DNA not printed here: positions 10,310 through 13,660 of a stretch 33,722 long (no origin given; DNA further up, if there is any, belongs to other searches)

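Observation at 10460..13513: Central spike with two peptidoglycan hydrolase modules (SLT and NlpC/P60) placed after the needle tip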

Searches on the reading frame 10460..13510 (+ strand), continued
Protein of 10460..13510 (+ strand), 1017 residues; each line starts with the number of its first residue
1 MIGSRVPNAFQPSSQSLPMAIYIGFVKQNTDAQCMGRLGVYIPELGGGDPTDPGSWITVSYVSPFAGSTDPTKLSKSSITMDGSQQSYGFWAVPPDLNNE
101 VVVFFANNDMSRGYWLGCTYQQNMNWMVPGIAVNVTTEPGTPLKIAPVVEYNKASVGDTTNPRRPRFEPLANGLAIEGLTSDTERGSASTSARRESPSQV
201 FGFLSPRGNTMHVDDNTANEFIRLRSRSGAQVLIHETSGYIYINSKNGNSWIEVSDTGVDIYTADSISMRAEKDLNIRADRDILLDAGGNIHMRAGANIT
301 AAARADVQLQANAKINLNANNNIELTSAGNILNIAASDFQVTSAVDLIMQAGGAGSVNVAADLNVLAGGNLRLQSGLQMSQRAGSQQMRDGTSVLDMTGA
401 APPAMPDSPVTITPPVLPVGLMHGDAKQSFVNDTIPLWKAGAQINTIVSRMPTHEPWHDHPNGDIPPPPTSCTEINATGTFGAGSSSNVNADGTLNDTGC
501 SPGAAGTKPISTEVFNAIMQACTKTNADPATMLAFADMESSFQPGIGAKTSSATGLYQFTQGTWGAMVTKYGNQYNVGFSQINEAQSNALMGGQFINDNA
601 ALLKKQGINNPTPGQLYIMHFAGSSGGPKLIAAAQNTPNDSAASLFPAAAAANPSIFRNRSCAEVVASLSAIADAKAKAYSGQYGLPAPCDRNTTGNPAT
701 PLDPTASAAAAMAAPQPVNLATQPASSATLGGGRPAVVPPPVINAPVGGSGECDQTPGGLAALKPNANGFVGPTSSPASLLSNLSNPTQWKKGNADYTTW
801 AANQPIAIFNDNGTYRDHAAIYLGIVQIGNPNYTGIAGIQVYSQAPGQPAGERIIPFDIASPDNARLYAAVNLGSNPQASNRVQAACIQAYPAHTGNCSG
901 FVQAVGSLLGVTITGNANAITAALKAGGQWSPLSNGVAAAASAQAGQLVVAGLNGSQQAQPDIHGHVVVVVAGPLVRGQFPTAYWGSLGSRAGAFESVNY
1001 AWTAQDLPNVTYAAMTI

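Call 21: search_protein_families(library=pfam, proteins=[P0008, P0014, P0017, P0021, P0112, P0100], max_evalue=1)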
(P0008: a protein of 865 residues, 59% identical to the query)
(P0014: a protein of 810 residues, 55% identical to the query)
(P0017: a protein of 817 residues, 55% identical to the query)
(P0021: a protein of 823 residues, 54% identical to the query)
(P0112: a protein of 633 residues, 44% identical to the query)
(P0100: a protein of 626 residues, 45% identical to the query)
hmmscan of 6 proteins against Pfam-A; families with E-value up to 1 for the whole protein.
P0008 (865 aa): 6 families
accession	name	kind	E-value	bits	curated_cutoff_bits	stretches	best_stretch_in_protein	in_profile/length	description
PF04717.18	Phage_base_V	-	2.4e-07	31.4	23.8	2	86-119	43-75/75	Type VI secretion system/phage-baseplate injector OB domain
PF10106.14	DUF2345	-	2.4e-06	27.9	30.7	2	305-389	20-98/151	Uncharacterized protein conserved in bacteria (DUF2345)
PF01464.25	SLT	-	0.00039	20.4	21.3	1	522-602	4-79/117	Transglycosylase SLT domain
PF18013.6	Phage_lysozyme2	-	0.003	18.2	28.2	1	516-568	5-59/140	Phage tail lysozyme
PF12059.13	DUF3540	-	0.077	13.3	27.9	1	265-313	60-108/199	Protein of unknown function (DUF3540)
PF21209.4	Bac_rhamnosid-like_N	-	0.13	12.1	27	1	259-297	7-45/209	Alpha-rhamnosidase-like, bacteroidetes, N-terminal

P0014 (810 aa): 6 families
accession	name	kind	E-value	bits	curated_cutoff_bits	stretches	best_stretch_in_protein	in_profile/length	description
PF10106.14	DUF2345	-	6.1e-08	33.1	30.7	1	254-376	18-145/151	Uncharacterized protein conserved in bacteria (DUF2345)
PF04717.18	Phage_base_V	-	2.3e-07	31.5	23.8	2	85-119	42-75/75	Type VI secretion system/phage-baseplate injector OB domain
PF01464.25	SLT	-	1.8e-06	28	21.3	1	478-565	2-82/117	Transglycosylase SLT domain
PF05257.22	CHAP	-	1.3e-05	26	26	1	705-786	4-81/81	CHAP domain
PF00877.26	NLPC_P60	-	0.076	13.4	23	1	710-771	16-72/105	NlpC/P60 family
PF05854.16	MC1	-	0.18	12.5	23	1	202-252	29-79/96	Non-histone chromosomal protein MC1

P0017 (817 aa): 4 families
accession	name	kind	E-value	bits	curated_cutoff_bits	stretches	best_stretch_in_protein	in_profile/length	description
PF04717.18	Phage_base_V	-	2.9e-08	34.4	23.8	2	22-68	1-43/75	Type VI secretion system/phage-baseplate injector OB domain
PF10106.14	DUF2345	-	3.1e-06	27.5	30.7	1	254-356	18-124/151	Uncharacterized protein conserved in bacteria (DUF2345)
PF01464.25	SLT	-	3.9e-06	26.8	21.3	1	481-569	3-84/117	Transglycosylase SLT domain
PF04790.18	Sarcoglycan_1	-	0.27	10.9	32.5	1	266-319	161-217/259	Sarcoglycan complex subunit protein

P0021 (823 aa): 7 families
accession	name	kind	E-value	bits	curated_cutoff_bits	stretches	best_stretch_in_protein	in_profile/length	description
PF13539.11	Peptidase_M15_4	-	3.3e-17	63.2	25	1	756-822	1-70/70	D-alanyl-D-alanine carboxypeptidase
PF04717.18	Phage_base_V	-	5e-10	40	23.8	2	91-124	43-75/75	Type VI secretion system/phage-baseplate injector OB domain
PF01464.25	SLT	-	8.9e-08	32.2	21.3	1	495-585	2-85/117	Transglycosylase SLT domain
PF10106.14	DUF2345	-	5.2e-05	23.5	30.7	1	267-374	18-129/151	Uncharacterized protein conserved in bacteria (DUF2345)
PF17660.6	BTRD1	-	0.028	14.8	23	1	726-751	11-36/50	Polyglycine hydrolase-like, structural repeat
PF19489.4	SLT_4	-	0.032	14.3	27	1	494-553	36-107/184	Transglycosylase SLT domain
PF06904.17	Extensin-like_C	-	0.036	14.7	25.4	1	742-773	78-111/176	Extensin-like protein C-terminus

P0112 (633 aa): 5 families
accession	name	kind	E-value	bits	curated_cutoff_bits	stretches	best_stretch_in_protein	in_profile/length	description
PF04717.18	Phage_base_V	-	7.3e-06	26.7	23.8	1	95-129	42-75/75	Type VI secretion system/phage-baseplate injector OB domain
PF07486.17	Hydrolase_2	-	3e-05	25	27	1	490-546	2-57/100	Cell Wall Hydrolase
PF10106.14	DUF2345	-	0.0065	16.7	30.7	1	284-355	18-92/151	Uncharacterized protein conserved in bacteria (DUF2345)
PF23981.1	DUF7305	-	0.054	13.8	27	1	265-334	65-135/185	Domain of unknown function (DUF7305)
PF12059.13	DUF3540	-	0.11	12.8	27.9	1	282-323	64-106/199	Protein of unknown function (DUF3540)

P0100 (626 aa): 3 families
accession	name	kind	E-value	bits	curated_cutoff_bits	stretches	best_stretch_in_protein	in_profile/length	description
PF04717.18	Phage_base_V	-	1e-10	42.3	23.8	2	89-123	42-75/75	Type VI secretion system/phage-baseplate injector OB domain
PF10106.14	DUF2345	-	0.00051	20.3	30.7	1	274-364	14-107/151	Uncharacterized protein conserved in bacteria (DUF2345)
PF07486.17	Hydrolase_2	-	0.029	15.4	27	1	489-566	8-64/100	Cell Wall Hydrolase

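Call 29: find_encoding_contigs(protein=P0001, flank=3000, max_places=6)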
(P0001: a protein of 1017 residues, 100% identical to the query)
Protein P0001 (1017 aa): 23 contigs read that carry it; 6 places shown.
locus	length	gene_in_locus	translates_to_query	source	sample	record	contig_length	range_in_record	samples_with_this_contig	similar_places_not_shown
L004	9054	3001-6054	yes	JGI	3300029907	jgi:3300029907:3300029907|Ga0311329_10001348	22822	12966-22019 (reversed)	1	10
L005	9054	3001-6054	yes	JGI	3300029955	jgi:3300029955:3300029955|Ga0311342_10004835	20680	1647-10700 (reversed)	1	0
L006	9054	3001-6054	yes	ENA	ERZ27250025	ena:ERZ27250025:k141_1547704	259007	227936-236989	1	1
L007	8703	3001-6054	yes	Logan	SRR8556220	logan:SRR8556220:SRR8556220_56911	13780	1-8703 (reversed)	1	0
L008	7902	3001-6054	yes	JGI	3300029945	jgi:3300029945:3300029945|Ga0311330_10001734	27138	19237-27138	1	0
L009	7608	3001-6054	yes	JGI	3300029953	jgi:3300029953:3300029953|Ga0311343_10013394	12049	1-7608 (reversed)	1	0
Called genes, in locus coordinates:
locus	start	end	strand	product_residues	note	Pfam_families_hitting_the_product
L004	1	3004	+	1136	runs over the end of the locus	-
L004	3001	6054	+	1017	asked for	PF04717:Phage_base_V (faint), PF10106:DUF2345 (weak)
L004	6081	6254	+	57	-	-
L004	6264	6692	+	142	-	-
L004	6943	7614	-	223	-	-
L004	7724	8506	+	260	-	-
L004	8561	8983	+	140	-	PF04965:GPW_gp25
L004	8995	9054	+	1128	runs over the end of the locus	PF27647:DUF8360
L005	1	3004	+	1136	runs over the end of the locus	-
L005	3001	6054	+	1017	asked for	PF04717:Phage_base_V (faint), PF10106:DUF2345 (weak)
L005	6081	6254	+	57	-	-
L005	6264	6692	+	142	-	-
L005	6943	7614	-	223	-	-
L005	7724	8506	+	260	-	-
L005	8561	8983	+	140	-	PF04965:GPW_gp25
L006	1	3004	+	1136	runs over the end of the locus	-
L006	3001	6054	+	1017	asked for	PF04717:Phage_base_V (faint), PF10106:DUF2345 (weak)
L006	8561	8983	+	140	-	PF04965:GPW_gp25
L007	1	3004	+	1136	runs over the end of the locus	-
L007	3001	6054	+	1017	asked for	PF04717:Phage_base_V (faint), PF10106:DUF2345 (weak)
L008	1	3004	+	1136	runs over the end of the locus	-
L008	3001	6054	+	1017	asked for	PF04717:Phage_base_V (faint), PF10106:DUF2345 (weak)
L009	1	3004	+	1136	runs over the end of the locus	-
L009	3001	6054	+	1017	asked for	PF04717:Phage_base_V (faint), PF10106:DUF2345 (weak)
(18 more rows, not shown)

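Call 42: search_protein_families(library=pfam, proteins=[L001:8513-8710:+, L003:9122-9322:+], max_evalue=0.1)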
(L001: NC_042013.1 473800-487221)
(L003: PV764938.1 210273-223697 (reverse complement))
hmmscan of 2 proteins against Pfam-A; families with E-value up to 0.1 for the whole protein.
L001:8513-8710:+ (66 aa): 2 families
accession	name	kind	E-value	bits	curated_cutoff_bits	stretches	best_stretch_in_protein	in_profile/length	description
PF22756.2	E217_gp29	-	0.013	15.9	27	1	8-61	99-151/163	E217 gateway protein gp29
PF23781.1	Phage_TAC_16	-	0.052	13.9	27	1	22-58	29-65/114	Phage tail assembly chaperone protein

L003:9122-9322:+ (67 aa): 0 families

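Call 53: predict_structure(alignment_id=A3)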
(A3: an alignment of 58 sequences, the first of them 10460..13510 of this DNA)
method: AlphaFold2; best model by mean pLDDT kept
length: 1017 residues; sequences in the alignment: 58
mean_pLDDT: 74.8   pTM: 0.54
mean pLDDT of the five models: 74.8, 72.3, 70.6, 67.4, 65.4
residues with pLDDT >= 90: 206; 70-90: 514; 50-70: 169; < 50: 128
segments of 3 or more residues with pLDDT < 50: 1-6, 10-16, 194-196, 330-340, 479-484, 694-759, 874-879, 959-962, 987-995
pLDDT, mean of each block of 10 residues (from residue 1): 43 52 85 76 78 86 71 72 60 72 83 79 55 75 71 58 76 84 74 54 73 79 87 87 90 88 91 90 88 87 78 69 53 43 58 66 79 76 77 71 66 67 74 67 79 79 77 66 50 60 84 88 90 94 81 87 89 87 89 94 91 94 89 92 88 88 92 91 80 50 35 31 33 32 29 36 79 87 82 90 91 87 87 84 88 90 89 54 79 72 90 88 88 90 89 70 68 73 58 46 74 91
secondary structure, 60 per line:
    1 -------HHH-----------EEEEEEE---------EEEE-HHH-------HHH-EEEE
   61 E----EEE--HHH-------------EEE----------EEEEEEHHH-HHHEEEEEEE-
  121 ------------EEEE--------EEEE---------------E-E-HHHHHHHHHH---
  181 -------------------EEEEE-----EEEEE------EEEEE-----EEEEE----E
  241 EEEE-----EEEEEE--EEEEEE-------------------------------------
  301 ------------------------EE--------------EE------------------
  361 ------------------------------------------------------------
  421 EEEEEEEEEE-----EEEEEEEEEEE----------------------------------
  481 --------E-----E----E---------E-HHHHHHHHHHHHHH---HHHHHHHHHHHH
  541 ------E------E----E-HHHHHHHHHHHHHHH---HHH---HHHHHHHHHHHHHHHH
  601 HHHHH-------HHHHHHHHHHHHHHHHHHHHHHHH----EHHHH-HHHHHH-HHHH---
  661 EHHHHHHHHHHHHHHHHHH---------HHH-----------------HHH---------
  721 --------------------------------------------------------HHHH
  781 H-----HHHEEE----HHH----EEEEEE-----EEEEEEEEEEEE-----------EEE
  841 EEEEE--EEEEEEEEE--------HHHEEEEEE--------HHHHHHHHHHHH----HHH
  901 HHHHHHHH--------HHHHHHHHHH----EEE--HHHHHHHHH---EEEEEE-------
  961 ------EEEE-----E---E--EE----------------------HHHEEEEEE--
elements in order (helices of 4 or more, strands of 3 or more residues): E22-28 E38-41 E57-61 E66-68 E87-89 E100-105 E113-119 E133-136 E145-148 H168-177 E200-204 E210-214 E221-225 E231-235 E240-244 E250-255 E258-263 E421-430 E436-446 H512-525 H529-540 H561-575 H585-605 H613-636 H642-645 H647-652 H654-657 H662-679 H777-781 E790-792 E804-809 E815-826 E838-845 E848-856 E868-873 H882-893 H898-908 H917-926 E931-933 H936-944 E948-953 E967-970 E1010-1015
